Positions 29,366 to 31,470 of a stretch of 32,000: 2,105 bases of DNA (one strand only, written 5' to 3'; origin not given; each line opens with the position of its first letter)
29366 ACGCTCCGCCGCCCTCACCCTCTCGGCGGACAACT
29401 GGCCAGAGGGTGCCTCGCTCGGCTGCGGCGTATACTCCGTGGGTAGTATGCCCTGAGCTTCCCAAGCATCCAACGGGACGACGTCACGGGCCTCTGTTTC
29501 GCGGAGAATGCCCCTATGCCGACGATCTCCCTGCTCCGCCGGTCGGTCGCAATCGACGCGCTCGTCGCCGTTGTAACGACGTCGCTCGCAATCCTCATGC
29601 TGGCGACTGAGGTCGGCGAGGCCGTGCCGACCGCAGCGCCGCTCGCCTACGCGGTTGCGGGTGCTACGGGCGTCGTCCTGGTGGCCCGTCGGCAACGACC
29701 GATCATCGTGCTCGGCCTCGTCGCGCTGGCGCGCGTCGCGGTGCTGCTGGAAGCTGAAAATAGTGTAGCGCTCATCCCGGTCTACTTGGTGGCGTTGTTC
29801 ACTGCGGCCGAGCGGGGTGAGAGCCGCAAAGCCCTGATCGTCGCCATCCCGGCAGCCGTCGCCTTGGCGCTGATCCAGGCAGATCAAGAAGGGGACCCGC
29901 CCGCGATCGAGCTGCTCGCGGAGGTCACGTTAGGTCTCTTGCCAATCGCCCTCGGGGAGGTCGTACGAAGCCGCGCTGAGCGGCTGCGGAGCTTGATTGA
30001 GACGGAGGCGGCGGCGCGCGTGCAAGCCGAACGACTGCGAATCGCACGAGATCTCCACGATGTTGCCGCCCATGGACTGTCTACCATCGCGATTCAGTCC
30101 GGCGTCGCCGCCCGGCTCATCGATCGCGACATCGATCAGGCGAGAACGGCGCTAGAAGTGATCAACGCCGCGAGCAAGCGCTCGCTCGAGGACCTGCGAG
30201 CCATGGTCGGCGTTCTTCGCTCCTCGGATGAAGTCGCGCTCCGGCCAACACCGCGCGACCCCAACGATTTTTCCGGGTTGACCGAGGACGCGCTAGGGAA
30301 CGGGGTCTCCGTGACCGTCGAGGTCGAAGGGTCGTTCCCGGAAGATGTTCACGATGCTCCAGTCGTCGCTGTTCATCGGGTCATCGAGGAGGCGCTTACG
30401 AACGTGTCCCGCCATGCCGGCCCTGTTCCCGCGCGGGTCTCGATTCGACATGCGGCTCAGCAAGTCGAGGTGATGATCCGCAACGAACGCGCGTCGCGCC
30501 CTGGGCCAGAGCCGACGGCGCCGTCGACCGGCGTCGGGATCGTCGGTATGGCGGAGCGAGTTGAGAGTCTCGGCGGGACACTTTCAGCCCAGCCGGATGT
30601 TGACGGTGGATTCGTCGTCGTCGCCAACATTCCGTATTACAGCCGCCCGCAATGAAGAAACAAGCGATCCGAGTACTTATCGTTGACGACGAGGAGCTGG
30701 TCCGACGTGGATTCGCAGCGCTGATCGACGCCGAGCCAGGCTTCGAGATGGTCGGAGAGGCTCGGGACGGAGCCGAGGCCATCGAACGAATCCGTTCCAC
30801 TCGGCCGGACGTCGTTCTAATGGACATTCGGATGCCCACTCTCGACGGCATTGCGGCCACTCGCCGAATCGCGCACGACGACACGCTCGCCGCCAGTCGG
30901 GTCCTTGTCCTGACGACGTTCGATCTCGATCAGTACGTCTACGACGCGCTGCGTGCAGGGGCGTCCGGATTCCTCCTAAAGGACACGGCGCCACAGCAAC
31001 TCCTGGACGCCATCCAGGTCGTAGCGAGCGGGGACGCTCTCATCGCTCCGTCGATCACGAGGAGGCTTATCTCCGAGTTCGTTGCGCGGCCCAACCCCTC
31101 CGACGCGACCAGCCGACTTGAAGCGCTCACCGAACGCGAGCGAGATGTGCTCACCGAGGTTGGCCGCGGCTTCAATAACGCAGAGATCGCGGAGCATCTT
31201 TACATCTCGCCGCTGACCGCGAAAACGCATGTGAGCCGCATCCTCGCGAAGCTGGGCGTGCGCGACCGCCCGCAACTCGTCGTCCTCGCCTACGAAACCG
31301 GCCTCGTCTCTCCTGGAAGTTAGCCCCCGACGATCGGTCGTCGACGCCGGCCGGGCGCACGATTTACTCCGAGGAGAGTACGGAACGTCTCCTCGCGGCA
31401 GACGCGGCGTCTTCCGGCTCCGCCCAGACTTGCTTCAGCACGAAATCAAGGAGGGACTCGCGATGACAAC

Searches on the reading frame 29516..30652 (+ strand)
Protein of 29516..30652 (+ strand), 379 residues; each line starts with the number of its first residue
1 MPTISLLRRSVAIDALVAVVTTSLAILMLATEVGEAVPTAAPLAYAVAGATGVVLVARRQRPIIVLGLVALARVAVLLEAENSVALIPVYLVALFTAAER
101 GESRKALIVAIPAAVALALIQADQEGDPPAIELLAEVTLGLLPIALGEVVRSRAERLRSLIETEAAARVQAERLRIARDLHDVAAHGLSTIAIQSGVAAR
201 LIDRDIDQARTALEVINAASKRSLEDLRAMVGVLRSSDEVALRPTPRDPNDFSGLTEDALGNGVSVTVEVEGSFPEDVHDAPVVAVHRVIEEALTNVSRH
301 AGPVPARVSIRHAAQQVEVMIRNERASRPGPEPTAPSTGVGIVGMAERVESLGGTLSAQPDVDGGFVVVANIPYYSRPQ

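Call 9: search_protein_families(library=pfam, proteins=[window:29516-30652:+], max_evalue=0.01)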
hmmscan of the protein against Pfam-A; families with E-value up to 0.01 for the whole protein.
window:29516-30652:+ (379 aa): 4 families
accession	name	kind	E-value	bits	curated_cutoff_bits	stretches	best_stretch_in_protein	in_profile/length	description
PF07730.19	HisKA_3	-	5.7e-19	68.9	24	1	172-238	1-67/68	Histidine kinase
PF23539.1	DUF7134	-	7e-06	26.2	27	1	7-153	6-154/155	Domain of unknown function (DUF7134)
PF02518.31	HATPase_c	-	2.4e-05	25.2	26.4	1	285-374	5-109/111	Histidine kinase-, DNA gyrase B-, and HSP90-like ATPase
PF13581.12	HATPase_c_2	-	0.0024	18.3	27.4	1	283-338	29-98/127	Histidine kinase-like ATPase domain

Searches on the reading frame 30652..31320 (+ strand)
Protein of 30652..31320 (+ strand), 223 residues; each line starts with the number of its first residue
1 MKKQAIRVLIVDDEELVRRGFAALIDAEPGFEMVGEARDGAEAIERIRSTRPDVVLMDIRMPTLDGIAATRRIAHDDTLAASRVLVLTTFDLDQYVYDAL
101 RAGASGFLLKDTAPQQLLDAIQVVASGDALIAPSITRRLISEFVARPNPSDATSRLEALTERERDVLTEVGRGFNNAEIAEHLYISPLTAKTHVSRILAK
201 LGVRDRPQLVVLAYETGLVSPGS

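Call 9: search_protein_families(library=pfam, proteins=[window:30652-31320:+], max_evalue=0.01)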
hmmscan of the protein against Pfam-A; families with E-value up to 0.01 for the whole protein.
window:30652-31320:+ (223 aa): 4 families
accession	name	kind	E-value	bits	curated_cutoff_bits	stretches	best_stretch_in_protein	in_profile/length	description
PF00072.30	Response_reg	-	5.8e-28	97.7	30.2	1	8-122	1-111/111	Response regulator receiver domain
PF00196.25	GerE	-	1.6e-16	60.1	23.5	1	158-213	2-57/57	Bacterial regulatory proteins, luxR family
PF08281.18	Sigma70_r4_2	-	3.4e-06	27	25.7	1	155-201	7-54/54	Sigma-70, region 4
PF04545.22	Sigma70_r4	-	0.00033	20.6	24.1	1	156-201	2-48/50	Sigma-70, region 4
